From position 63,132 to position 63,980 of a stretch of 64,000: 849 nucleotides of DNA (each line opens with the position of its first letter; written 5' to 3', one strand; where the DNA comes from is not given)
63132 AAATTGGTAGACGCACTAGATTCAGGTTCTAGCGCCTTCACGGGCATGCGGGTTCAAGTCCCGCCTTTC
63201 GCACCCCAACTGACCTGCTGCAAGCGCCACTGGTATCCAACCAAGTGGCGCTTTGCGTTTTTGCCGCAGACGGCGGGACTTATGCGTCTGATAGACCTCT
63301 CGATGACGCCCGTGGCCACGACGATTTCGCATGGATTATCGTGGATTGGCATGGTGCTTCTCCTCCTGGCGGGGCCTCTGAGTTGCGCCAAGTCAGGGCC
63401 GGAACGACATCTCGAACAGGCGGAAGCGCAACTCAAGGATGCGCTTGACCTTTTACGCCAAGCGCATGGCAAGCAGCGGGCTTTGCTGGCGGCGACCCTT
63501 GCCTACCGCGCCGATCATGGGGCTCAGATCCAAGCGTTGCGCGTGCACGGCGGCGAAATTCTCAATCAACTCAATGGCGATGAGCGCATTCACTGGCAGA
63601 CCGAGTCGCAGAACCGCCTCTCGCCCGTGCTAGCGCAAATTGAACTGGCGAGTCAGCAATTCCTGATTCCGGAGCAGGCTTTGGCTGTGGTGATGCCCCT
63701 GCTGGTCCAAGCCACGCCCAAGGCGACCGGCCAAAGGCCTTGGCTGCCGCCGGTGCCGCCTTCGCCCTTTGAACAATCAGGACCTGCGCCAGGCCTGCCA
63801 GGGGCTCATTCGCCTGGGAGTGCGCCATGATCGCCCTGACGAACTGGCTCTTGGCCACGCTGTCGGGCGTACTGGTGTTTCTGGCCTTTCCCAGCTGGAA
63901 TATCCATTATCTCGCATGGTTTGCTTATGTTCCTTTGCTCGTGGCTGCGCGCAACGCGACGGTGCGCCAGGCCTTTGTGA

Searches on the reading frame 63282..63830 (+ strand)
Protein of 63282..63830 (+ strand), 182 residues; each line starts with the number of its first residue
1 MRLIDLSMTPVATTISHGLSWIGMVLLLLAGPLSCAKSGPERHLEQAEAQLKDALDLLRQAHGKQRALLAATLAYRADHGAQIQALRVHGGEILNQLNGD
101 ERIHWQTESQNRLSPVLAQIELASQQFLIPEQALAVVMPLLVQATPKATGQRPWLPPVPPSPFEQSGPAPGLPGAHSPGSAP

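Call 60: find_encoding_contigs(protein=window:63282-63830:+, flank=10000, max_places=6)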
Protein window:63282-63830:+ (182 aa): no gene with exactly this product is on record in the collection.
